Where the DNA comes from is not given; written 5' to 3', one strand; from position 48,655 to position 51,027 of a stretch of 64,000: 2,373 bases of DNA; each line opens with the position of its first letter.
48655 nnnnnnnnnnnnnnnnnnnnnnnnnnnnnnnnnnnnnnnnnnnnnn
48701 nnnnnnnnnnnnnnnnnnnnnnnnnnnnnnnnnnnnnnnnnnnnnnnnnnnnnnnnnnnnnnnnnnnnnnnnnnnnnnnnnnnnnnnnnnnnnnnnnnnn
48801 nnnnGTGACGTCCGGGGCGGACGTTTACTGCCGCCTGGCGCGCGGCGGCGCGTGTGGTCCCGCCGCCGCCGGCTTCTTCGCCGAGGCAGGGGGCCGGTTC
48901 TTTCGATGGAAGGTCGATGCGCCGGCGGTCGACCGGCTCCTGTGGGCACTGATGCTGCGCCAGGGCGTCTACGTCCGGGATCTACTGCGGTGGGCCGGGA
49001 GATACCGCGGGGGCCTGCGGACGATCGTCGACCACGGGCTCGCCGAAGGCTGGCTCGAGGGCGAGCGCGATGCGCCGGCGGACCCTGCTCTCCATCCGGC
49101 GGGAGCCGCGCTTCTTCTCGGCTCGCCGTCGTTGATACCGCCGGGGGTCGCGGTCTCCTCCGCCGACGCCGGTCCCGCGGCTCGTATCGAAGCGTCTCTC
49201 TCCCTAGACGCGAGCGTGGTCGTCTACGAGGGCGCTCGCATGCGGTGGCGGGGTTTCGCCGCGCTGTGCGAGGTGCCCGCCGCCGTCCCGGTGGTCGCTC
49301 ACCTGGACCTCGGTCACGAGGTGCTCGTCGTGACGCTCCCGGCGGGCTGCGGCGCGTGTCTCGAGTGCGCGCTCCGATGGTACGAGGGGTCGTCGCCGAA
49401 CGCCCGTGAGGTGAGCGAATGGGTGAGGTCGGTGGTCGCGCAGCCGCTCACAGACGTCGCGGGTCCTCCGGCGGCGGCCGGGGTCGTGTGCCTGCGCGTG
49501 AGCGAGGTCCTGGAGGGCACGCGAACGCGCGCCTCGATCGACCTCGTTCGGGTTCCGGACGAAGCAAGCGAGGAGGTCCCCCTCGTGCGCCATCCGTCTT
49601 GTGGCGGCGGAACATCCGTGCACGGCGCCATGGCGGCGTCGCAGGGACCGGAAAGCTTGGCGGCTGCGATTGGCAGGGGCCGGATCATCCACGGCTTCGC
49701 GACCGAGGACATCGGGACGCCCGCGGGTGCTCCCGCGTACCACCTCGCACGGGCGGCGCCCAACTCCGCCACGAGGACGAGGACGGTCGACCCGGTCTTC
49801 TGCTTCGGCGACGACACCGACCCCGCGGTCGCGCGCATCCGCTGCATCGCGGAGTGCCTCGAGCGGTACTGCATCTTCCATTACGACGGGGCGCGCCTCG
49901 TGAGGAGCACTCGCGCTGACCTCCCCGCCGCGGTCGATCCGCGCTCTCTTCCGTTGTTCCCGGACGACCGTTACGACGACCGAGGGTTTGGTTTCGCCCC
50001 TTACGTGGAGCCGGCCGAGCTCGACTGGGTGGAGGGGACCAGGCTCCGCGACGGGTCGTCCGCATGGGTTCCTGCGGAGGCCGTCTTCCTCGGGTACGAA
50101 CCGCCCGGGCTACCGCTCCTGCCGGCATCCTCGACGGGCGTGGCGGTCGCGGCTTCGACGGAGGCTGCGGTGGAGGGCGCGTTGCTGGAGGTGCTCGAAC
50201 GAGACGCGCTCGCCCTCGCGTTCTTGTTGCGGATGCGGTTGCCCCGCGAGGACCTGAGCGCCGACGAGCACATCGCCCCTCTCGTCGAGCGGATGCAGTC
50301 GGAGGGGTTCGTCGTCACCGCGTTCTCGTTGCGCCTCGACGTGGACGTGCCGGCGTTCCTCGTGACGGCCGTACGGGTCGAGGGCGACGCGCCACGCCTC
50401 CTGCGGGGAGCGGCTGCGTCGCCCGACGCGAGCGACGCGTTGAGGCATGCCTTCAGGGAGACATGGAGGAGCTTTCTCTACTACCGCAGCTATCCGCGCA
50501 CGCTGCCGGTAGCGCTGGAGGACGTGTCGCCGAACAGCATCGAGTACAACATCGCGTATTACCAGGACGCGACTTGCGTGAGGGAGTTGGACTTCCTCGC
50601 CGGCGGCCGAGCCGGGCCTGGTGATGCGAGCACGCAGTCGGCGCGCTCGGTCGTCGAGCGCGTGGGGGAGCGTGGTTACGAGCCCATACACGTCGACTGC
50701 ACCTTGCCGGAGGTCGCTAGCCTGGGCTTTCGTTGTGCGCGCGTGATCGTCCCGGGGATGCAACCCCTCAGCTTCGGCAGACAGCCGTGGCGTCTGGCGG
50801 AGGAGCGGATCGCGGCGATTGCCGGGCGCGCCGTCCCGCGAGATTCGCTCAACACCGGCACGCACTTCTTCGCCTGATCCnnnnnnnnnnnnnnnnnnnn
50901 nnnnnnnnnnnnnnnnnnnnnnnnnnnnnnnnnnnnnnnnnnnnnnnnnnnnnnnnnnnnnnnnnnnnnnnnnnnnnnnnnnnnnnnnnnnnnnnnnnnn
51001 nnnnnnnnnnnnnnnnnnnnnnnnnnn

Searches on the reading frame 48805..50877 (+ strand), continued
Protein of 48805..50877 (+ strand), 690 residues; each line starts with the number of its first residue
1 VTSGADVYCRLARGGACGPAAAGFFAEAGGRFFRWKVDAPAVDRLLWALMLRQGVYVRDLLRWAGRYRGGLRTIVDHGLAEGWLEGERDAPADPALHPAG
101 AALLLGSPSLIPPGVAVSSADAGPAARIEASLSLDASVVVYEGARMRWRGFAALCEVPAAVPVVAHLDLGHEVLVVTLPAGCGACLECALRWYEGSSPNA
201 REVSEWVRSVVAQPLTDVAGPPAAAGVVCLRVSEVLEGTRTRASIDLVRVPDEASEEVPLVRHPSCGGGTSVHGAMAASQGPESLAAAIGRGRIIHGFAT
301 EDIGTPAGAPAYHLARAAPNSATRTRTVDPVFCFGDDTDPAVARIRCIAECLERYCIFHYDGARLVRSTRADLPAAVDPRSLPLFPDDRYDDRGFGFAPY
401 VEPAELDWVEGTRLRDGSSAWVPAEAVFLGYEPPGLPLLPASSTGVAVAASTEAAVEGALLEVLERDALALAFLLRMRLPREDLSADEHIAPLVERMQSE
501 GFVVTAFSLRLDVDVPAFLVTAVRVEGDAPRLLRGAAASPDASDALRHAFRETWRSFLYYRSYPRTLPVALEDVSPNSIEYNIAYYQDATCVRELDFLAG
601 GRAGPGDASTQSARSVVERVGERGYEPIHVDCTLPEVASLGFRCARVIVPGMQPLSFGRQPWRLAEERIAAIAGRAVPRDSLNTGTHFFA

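Call 71: find_encoding_contigs(protein=P0012, flank=8000, max_places=2)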
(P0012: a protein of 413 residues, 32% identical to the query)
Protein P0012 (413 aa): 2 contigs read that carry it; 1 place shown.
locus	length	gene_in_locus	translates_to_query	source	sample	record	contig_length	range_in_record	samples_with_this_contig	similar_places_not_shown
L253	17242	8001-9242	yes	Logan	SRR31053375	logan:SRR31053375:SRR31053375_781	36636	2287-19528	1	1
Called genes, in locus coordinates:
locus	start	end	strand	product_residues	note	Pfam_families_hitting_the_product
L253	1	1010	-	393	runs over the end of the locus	PF00072:Response_reg, PF00563:EAL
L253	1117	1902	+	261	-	PF00497:SBP_bac_3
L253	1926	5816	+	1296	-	PF00672:HAMP, PF00989:PAS, PF08448:PAS_4, PF13426:PAS_9, PF00989:PAS, PF13426:PAS_9, PF00512:HisKA, PF02518:HATPase_c, +4 more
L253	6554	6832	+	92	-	-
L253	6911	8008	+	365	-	-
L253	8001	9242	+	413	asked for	PF02624:YcaO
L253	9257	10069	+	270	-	PF00881:Nitroreductase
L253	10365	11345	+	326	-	PF18728:HEPN_AbiV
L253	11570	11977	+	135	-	PF13340:DUF4096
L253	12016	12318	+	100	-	PF01609:DDE_Tnp_1, PF13586:DDE_Tnp_1_2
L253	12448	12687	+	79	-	-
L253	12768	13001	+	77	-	-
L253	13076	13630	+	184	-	-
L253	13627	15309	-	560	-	PF03235:GmrSD_N, PF07510:GmrSD_C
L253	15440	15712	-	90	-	PF01609:DDE_Tnp_1, PF13586:DDE_Tnp_1_2 (weak)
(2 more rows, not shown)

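Call 73: predict_structure(alignment_id=A1)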
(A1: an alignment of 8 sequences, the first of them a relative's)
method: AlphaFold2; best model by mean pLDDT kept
length: 690 residues; sequences in the alignment: 8
mean_pLDDT: 81.9   pTM: 0.86
mean pLDDT of the five models: 81.9, 79.5, 78.8, 77.9, 76.4
residues with pLDDT >= 90: 254; 70-90: 311; 50-70: 94; < 50: 31
segments of 3 or more residues with pLDDT < 50: 1-4, 121-125, 270-280, 605-607, 656-659, 688-690
pLDDT, mean of each block of 10 residues (from residue 1): 61 91 89 89 90 90 86 93 84 64 85 78 54 79 85 84 90 91 88 90 88 63 85 92 88 81 74 42 68 86 73 92 83 90 92 92 88 89 73 75 88 95 88 67 83 94 89 82 88 92 91 88 88 91 92 91 87 76 81 76 53 84 92 89 92 60 61 70 54
secondary structure, 60 per line:
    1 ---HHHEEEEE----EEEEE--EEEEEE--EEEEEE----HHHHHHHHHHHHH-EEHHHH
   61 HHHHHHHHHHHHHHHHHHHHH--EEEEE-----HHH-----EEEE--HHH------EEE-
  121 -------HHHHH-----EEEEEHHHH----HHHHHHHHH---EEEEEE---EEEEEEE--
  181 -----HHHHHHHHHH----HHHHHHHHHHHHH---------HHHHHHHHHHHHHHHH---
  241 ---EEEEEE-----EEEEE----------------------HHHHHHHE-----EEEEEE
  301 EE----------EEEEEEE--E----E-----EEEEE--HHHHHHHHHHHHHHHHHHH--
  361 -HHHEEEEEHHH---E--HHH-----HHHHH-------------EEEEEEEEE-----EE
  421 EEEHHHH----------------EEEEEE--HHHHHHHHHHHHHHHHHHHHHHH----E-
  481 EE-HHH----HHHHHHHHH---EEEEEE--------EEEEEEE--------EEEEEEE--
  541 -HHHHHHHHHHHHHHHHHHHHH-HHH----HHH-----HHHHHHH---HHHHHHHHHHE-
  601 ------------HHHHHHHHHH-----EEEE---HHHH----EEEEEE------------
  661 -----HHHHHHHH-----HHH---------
elements in order (helices of 4 or more, strands of 3 or more residues): E7-11 E16-20 E23-28 E31-36 H41-53 H57-81 E84-88 E102-105 E117-119 H128-132 E138-142 H143-146 H151-159 E163-168 E172-178 H186-195 H200-212 H222-237 E244-249 E255-259 H282-288 E295-302 E313-319 E333-337 H340-358 E365-369 H387-391 E405-413 E419-423 H424-427 E444-449 H452-474 H491-499 E503-508 E517-523 E532-538 H542-562 H579-585 H589-598 H613-622 E628-631 H635-638 E643-648 H666-673
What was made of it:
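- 48805..50877 (+): 690-aa YcaO with a fused N-terminal peptide-clamp/E1-like half. The AlphaFold2 model has pLDDT 81.9 (call 73).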

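Call 76: fold_search(model_id=the predicted structure, library=pdb)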
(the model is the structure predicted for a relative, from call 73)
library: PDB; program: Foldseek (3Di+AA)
matches with E <= 10: 280; with E <= 0.001: 44
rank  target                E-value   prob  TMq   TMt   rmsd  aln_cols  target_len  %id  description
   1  4v1v_A                1.4e-28  1.00  0.60  0.56  22.6       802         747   15  Heterocyclase in complex with substrate and Cofactor (released 2015-01-14)
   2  4v1v_B                2.1e-28  1.00  0.59  0.55  22.7       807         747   14  Heterocyclase in complex with substrate and Cofactor (released 2015-01-14)
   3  4v1u_A                1.3e-27  1.00  0.58  0.54  23.0       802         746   14  Heterocyclase in complex with substrate and Cofactor (released 2015-01-14)
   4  4bs9                  2.2e-27  1.00  0.55  0.55  24.1       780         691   15  Structure of the heterocyclase TruD (released 2013-11-06)
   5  4v1t_A                4.5e-27  1.00  0.61  0.56  22.9       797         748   14  Heterocyclase in complex with substrate and Cofactor (released 2015-01-14)
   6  4v1u_B                1.2e-26  1.00  0.62  0.58  22.7       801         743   14  Heterocyclase in complex with substrate and Cofactor (released 2015-01-14)
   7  4v1t_B                1.3e-25  1.00  0.57  0.53  22.5       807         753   15  Heterocyclase in complex with substrate and Cofactor (released 2015-01-14)
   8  7u58_A                1.1e-23  1.00  0.57  0.60   7.7       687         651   14  YcaO-mediated ATP-dependent peptidase activity in ribosomal peptide biosynthesis (released 2022-11-02)
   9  7u58_B                7.3e-23  1.00  0.57  0.61   9.6       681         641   15  YcaO-mediated ATP-dependent peptidase activity in ribosomal peptide biosynthesis (released 2022-11-02)
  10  6pe3                  2.9e-15  1.00  0.36  0.63   7.4       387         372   16  Structure of YcaO enzyme from Methanocaldococcus jannaschii in complex with ATP (released 2020-01-08)
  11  6peu_B                7.8e-15  1.00  0.38  0.66   6.8       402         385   17  Structure of YcaO enzyme from Methanocaldococcus jannaschii in complex with peptide (released 2019-11-06)
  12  6peu_D                8.7e-15  1.00  0.38  0.66   5.9       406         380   16  Structure of YcaO enzyme from Methanocaldococcus jannaschii in complex with peptide (released 2019-11-06)
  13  6peu_A                9.2e-15  1.00  0.37  0.64   6.7       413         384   17  Structure of YcaO enzyme from Methanocaldococcus jannaschii in complex with peptide (released 2019-11-06)
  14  6peu_C                1.7e-14  1.00  0.39  0.68   5.8       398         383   16  Structure of YcaO enzyme from Methanocaldococcus jannaschii in complex with peptide (released 2019-11-06)
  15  4q85_C                2.2e-14  1.00  0.35  0.42   9.6       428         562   15  YcaO with Non-hydrolyzable ATP (AMPCPP) Bound (released 2014-08-13)
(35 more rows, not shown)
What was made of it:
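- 48805..50877 (+): Foldseek gives full-length matches to LynD, TruD and MusD, E = 1e-28 to 1e-23 (call 76).
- On Cyanobactin pathway: Foldseek gives full-length matches to LynD, TruD and MusD with TM 0.55-0.62 (call 76).
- Closest known: Cyanobactin heterocyclases and precursors. Same: The window's YcaO has the same three-domain fold, with full-length Foldseek matches at E = 1e-28 to 1e-23 (call 76).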

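Call 87: search_protein_families(library=ncbifam, proteins=[L249:1215-2126:+, L249:4224-5615:+, L249:5625-6704:+, L249:7504-8655:+, L249:8652-9476:+, L124:14216-15667:+, L124:15689-16897:+, L124:18726-19619:+, L252:3391-4638:+, L123:3778-4779:+], max_evalue=0.00001)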
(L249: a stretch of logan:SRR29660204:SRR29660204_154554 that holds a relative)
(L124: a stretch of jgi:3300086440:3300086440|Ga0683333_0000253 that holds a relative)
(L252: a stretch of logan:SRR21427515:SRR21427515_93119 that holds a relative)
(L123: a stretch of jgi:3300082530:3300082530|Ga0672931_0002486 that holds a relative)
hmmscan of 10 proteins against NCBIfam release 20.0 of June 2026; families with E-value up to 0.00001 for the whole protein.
L249:1215-2126:+ (303 aa): 7 families
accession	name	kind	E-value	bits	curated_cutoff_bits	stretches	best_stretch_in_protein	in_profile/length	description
TIGR00674.1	dapA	equivalog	3.7e-75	252.4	206.15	1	13-286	3-273/286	4-hydroxy-tetrahydrodipicolinate synthase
TIGR02313.1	HpaI-NOT-DapA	exception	1.3e-51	175.1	396.7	1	9-286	1-276/294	2,4-dihydroxyhept-2-ene-1,7-dioic acid aldolase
NF003164.0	PRK04147.1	equivalog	6.8e-39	133.9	281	1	9-289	4-280/294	N-acetylneuraminate lyase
TIGR00683.1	nanA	equivalog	1.8e-33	116.1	382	1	10-286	2-275/293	N-acetylneuraminate lyase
NF002958.0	PRK03620.1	subfamily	6.4e-24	84.3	278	1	10-251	12-249/307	5-dehydro-4-deoxyglucarate dehydratase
NF040954.1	Arch_KDGaldase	equivalog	3.7e-22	79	390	1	12-251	3-232/288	bifunctional 2-dehydro-3-deoxy-phosphogluconate/2-dehydro-3-deoxy-6-phosphogalactonate aldolase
TIGR03249.1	KdgD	equivalog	1.8e-20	73.2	373.95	1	8-192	8-187/299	5-dehydro-4-deoxyglucarate dehydratase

L249:4224-5615:+ (463 aa): 6 families
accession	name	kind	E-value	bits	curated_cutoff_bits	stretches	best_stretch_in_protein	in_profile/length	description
NF041878.1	paak_haloarch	equivalog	2.2e-35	122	700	1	19-412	8-401/427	phenylacetate--CoA ligase PaaK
NF053551.1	FlxY_rubin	equivalog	1.2e-28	100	520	1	25-441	10-424/424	flexirubin biosynthesis putative acyl-CoA ligase FlxY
NF045666.1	DVU1553_fam_AMP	equivalog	2.2e-28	99.3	300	1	15-328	14-317/331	DVU_1553 family AMP-dependent CoA ligase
TIGR02155.1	PA_CoA_ligase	equivalog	9.2e-24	83.7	646.3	1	20-441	4-422/422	phenylacetate--CoA ligase PaaK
NF041217.1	BagE_FevW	exception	1e-16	60.9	800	1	23-418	12-388/424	bagremycin/ferroverdin synthetase BagE/FevW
TIGR03335.1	F390_ftsA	equivalog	8.5e-07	28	458.7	1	19-258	9-245/445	coenzyme F390 synthetase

L249:5625-6704:+ (359 aa): 13 families
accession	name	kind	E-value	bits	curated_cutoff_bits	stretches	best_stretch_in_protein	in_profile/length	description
NF005539.0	PRK07201.1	equivalog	1.2e-34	120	549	1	6-279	4-260/657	SDR family oxidoreductase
TIGR01746.1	Thioester-redct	subfamily_domain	1.7e-30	106.5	213.35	1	6-266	3-264/371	thioester reductase domain-containing protein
NF038078.1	NRPS_MxcG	equivalog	9.3e-19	66.2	2300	1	6-195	1086-1280/1442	myxochelin non-ribosomal peptide synthetase MxcG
TIGR03466.1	HpnA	hypoth_equivalog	3.9e-14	52.3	367.65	1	6-193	4-174/327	hopanoid-associated sugar epimerase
TIGR03443.1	alpha_am_amid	equivalog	3e-11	41.4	1030.1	1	6-196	976-1187/1390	L-aminoadipate-semialdehyde dehydrogenase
NF052578.1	StrlDmthSdmBMthl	equivalog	7.8e-11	42.3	600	1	6-192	4-172/328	sterol demethylase protein SdmB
TIGR04180.1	EDH_00030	hypoth_equivalog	1e-09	37.9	475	1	6-201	2-187/297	NAD-dependent 4,6-dehydratase LegB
NF042423.1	oxyalk_red_Shew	equivalog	3.5e-08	32.9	580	1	6-192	12-177/331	2-alkyl-3-oxoalkanoate reductase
NF047350.1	aureusi_NRPS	equivalog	2.4e-07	28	2500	1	6-135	2031-2157/2373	aureusimine non-ribosomal peptide synthetase AusA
NF042422.1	oxyalk_red_OleD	equivalog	3e-07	30.1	580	1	6-192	4-171/329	2-alkyl-3-oxoalkanoate reductase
NF041592.1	carboxyl_red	equivalog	3.2e-07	28.4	1300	1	6-139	768-913/1160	carboxylic acid reductase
TIGR01179.1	galE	equivalog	2.5e-06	26.6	262.3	1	6-195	3-182/332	UDP-glucose 4-epimerase GalE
NF043036.1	ErythonDh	equivalog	4.8e-06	26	325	1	6-201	4-192/321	D-erythronate dehydrogenase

L249:7504-8655:+ (383 aa): 3 families
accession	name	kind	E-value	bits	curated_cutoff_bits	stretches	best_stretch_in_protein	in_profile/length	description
TIGR01891.1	amidohydrolases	subfamily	2.6e-67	227.5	153.75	1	11-370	2-366/366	amidohydrolase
NF040868.1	carboxypep_CpsA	equivalog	5.4e-62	209.7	500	1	4-380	9-388/391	carboxypeptidase CpsA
NF038260.1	ectoine_DoeB_2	equivalog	4.3e-54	183.8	550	1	10-378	8-376/378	N(2)-acetyl-L-2,4-diaminobutanoate deacetylase DoeB2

L249:8652-9476:+ (274 aa): 0 families

L124:14216-15667:+ (483 aa): 7 families
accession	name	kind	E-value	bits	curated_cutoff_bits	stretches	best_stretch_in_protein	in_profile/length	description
NF041878.1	paak_haloarch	equivalog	2.1e-34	118.8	700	1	33-436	11-413/427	phenylacetate--CoA ligase PaaK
NF045666.1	DVU1553_fam_AMP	equivalog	2.2e-34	119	300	1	26-331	14-313/331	DVU_1553 family AMP-dependent CoA ligase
TIGR02155.1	PA_CoA_ligase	equivalog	9.1e-29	100.2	646.3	1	33-453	6-422/422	phenylacetate--CoA ligase PaaK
NF053551.1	FlxY_rubin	equivalog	2.9e-26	92.2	520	2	195-428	165-403/424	flexirubin biosynthesis putative acyl-CoA ligase FlxY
NF041217.1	BagE_FevW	exception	6.5e-17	61.6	800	1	33-398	11-359/424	bagremycin/ferroverdin synthetase BagE/FevW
TIGR03335.1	F390_ftsA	equivalog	3.4e-06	26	458.7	0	192-415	170-400/445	coenzyme F390 synthetase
NF005702.0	PRK07514.1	subfamily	9.2e-06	24.3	558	0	320-432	380-483/506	malonyl-CoA synthase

L124:15689-16897:+ (402 aa): 9 families
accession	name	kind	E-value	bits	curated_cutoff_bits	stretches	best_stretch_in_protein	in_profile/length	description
NF005539.0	PRK07201.1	equivalog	2e-28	99.5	549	1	3-321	2-269/657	SDR family oxidoreductase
TIGR01746.1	Thioester-redct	subfamily_domain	5.2e-17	62.1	213.35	1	6-214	4-197/371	thioester reductase domain-containing protein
TIGR03466.1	HpnA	hypoth_equivalog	1.9e-11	43.5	367.65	1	104-213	65-172/327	hopanoid-associated sugar epimerase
NF038078.1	NRPS_MxcG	equivalog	1.2e-08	32.7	2300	1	6-212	1087-1274/1442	myxochelin non-ribosomal peptide synthetase MxcG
TIGR03443.1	alpha_am_amid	equivalog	8.9e-08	29.9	1030.1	1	5-158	976-1112/1390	L-aminoadipate-semialdehyde dehydrogenase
NF041592.1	carboxyl_red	equivalog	1.7e-07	29.3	1300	1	3-211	766-971/1160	carboxylic acid reductase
TIGR01179.1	galE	equivalog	6.7e-07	28.4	262.3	1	34-223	2-187/332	UDP-glucose 4-epimerase GalE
TIGR04180.1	EDH_00030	hypoth_equivalog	1.9e-06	27.2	475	0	102-211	69-175/297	NAD-dependent 4,6-dehydratase LegB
TIGR01181.1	dTDP_gluc_dehyt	equivalog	5.9e-06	25.6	365.1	0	96-211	66-180/321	dTDP-glucose 4,6-dehydratase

L124:18726-19619:+ (297 aa): 12 families
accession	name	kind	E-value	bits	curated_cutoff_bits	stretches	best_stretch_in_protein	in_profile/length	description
TIGR01730.1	RND_mfp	subfamily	9.1e-32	110.3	94.9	1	57-244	23-211/322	efflux RND transporter periplasmic adaptor subunit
TIGR00999.1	8a0102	subfamily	3.4e-18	65.7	319.3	1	78-245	1-169/271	CzcB/NccB family metal efflux transporter periplasmic adaptor subunit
TIGR02971.1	heterocyst_DevB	subfamily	3.6e-14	52.9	129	1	105-279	141-314/327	ABC exporter membrane fusion protein, DevB family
NF008606.0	PRK11578.1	equivalog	1.1e-11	44.5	342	1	92-243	101-262/371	macrolide transporter subunit MacA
TIGR00998.1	8a0101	subfamily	1.9e-11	43.5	390.8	1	151-243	188-281/334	EmrA/EmrK family multidrug efflux transporter periplasmic adaptor subunit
NF008589.1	PRK11556.1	equivalog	1.2e-10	40.9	391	1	59-198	83-225/392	MdtA/MuxA family multidrug efflux RND transporter periplasmic adaptor subunit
NF002939.0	PRK03598.1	equivalog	2e-10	40.4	393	0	100-240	111-277/332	secretion protein HlyD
TIGR03794.1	NHLM_micro_HlyD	equivalog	1.7e-08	33.8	156.2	0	43-112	42-111/421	NHLP bacteriocin system secretion protein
NF007785.0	PRK10476.1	equivalog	9.8e-08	31.2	376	1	86-248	122-289/347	multidrug transporter subunit MdtN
TIGR01843.1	type_I_hlyD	subfamily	2.2e-07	30.2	208.65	1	85-235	190-340/422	HlyD family type I secretion periplasmic adaptor subunit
NF011715.0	PRK15136.1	equivalog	6e-07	28.4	563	0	164-229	212-277/390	multidrug efflux MFS transporter periplasmic adaptor subunit EmrA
NF007850.1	PRK10559.1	equivalog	8.1e-06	25.2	400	0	61-289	41-259/303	p-hydroxybenzoic acid efflux pump subunit AaeA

L252:3391-4638:+ (415 aa): 11 families
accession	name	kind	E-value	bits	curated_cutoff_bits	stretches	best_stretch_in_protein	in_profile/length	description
NF005543.0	PRK07206.1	subfamily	2.7e-80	270.1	302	1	6-409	5-411/416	hypothetical protein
NF041595.1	dap_A_syn_DdaF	equivalog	8.7e-43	146.6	840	1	2-385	6-392/424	dapdiamide A synthase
NF002563.0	PRK02186.1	subfamily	1.5e-30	106.2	625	1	109-319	106-310/890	argininosuccinate lyase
TIGR00877.1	purD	equivalog_domain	1.4e-08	34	288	1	116-209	110-202/425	phosphoribosylamine--glycine ligase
TIGR01369.1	CPSaseII_lrg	equivalog_domain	1.4e-07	29.5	1027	1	73-229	632-783/1052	carbamoyl-phosphate synthase (glutamine-hydrolyzing) large subunit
TIGR02068.2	cya_phycin_syn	equivalog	2.4e-07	29.2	850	1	110-205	213-301/862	cyanophycin synthetase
NF009402.0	PRK12767.1-1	equivalog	2.6e-07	29.8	218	1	100-288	105-278/329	carbamoyl phosphate synthase-like protein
NF010623.0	PRK14016.1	subfamily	3.8e-07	28.7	877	1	110-205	214-302/871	cyanophycin synthetase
NF011169.0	PRK14571.1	equivalog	6.1e-07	29.1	404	1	141-222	120-194/300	D-alanyl-alanine synthetase A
NF003671.0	PRK05294.1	equivalog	1.8e-06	25.9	599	1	74-211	630-762/1058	carbamoyl-phosphate synthase large subunit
NF009406.0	PRK12767.1-5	equivalog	8.7e-06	25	271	0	107-207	110-198/327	carbamoyl phosphate synthase-like protein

L123:3778-4779:+ (333 aa): 2 families
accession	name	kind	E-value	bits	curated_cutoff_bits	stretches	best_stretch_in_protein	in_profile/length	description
TIGR00747.1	fabH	subfamily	5.3e-12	45.4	292.1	1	43-303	35-318/322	beta-ketoacyl-ACP synthase III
NF006829.0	PRK09352.1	subfamily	1.7e-10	40.4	249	1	22-294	11-307/322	beta-ketoacyl-ACP synthase 3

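Call 94: search_dna_similar(query=window:48805-50877:+, collection=plasmids, mode=protein, max_evalue=1e-10, max_rows=10)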
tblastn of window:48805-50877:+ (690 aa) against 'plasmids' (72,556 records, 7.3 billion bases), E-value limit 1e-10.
No match.
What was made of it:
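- Tried and rejected: Plasmid collection, tblastn with the YcaO: no match (call 94).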

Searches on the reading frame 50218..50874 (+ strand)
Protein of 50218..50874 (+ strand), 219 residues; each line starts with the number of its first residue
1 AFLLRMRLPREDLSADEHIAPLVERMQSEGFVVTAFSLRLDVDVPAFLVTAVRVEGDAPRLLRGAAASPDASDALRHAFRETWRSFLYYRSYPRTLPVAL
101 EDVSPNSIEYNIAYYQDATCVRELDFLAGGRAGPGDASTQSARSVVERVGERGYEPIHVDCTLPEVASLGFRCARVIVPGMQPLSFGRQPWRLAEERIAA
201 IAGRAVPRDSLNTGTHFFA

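Call 44: find_related_loci(query=A2, collection=metagenome_contigs, flank=10000)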
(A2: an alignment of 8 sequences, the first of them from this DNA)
Query A2 (219 aa) in metagenome_contigs; peptide patterns used: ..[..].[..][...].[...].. (x = any residue, [..] = any of these).
38 stretches matched a pattern, but none encodes a relative of the query by tblastn (E <= 1e-3).
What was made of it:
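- Tried and rejected: Metagenome scan with a family-specific YcaO motif: 38 pattern matches, none confirmed (call 44).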
